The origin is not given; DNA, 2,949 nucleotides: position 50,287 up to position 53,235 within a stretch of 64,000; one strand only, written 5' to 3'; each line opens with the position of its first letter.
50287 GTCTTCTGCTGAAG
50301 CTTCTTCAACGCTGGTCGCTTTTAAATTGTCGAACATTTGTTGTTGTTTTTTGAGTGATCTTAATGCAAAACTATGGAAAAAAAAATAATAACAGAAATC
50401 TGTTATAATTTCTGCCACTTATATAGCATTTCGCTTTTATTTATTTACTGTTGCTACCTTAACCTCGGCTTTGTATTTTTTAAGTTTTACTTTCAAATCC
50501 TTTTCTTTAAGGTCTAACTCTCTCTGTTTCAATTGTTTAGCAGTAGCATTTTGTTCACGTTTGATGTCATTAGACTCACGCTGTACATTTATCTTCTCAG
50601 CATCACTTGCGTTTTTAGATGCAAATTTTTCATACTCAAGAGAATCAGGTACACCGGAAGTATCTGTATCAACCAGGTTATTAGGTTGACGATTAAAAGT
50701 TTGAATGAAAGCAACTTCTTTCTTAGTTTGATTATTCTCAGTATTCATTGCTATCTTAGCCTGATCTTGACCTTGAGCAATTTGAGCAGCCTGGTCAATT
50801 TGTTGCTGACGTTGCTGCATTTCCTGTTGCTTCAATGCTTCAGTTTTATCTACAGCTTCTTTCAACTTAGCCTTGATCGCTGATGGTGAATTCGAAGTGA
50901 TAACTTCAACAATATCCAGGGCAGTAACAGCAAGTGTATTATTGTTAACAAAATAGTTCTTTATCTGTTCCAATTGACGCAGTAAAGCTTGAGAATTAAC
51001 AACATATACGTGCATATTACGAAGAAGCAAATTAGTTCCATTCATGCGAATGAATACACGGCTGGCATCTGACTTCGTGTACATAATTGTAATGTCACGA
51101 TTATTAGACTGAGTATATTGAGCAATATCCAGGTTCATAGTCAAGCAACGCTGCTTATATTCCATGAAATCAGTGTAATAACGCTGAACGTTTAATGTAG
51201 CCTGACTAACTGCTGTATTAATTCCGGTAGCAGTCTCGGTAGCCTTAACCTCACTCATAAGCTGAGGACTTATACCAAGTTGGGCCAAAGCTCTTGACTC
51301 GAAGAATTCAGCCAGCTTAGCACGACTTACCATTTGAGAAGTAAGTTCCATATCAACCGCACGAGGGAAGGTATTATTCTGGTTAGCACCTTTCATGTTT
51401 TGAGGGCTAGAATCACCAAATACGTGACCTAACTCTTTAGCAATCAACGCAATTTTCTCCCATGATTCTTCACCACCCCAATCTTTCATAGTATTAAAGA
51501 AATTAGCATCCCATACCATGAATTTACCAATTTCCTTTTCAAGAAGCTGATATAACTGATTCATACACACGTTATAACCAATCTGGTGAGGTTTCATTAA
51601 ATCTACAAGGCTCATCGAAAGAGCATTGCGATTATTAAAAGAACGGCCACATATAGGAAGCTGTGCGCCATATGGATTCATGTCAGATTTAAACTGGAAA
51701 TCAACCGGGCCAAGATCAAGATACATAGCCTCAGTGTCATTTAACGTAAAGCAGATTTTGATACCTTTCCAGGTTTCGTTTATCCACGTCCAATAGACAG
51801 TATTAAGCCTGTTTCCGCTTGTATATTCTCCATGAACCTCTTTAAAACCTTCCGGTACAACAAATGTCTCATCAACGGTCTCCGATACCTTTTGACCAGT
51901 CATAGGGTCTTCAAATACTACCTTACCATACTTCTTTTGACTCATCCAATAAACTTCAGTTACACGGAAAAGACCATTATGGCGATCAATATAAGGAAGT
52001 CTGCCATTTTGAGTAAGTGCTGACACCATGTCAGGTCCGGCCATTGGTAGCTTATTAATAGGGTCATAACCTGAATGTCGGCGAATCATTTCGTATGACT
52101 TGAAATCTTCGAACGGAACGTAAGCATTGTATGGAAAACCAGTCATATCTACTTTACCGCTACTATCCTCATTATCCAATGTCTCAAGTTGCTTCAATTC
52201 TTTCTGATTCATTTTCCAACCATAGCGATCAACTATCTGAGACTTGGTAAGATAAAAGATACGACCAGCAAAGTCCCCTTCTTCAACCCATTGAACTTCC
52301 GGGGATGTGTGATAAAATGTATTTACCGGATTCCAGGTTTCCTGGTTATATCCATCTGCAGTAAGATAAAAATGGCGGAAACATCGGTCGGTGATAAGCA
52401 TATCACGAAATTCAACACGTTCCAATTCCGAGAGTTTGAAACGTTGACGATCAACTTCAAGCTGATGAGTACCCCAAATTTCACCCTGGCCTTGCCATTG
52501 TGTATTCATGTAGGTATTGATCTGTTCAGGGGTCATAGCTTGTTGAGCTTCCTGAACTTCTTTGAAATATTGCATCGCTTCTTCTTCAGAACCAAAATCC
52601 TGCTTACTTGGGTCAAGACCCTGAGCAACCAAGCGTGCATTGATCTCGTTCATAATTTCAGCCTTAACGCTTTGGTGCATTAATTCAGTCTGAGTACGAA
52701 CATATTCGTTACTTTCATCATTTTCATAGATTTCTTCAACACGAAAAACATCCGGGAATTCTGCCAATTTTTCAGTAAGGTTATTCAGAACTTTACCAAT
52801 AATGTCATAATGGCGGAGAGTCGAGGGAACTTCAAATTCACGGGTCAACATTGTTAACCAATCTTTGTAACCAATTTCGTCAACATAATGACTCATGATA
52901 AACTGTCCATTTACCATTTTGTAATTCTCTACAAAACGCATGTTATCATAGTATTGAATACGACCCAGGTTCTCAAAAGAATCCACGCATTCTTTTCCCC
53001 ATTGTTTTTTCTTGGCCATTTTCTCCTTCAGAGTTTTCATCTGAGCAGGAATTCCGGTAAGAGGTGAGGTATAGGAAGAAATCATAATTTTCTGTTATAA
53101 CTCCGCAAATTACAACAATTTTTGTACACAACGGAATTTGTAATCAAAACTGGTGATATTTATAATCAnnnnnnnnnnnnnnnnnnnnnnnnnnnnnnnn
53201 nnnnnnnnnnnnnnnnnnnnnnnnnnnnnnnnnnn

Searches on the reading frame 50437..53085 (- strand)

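Call 8: search_protein_families(library=phrogs, proteins=[window:50437-53085:-], max_evalue=0.001)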
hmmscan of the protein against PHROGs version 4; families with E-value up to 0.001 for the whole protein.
window:50437-53085:- (882 aa): 1 family
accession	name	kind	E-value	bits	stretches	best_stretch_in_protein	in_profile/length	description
phrog_6547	-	head and packaging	2.8e-94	317.7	1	12-878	9-795/827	portal protein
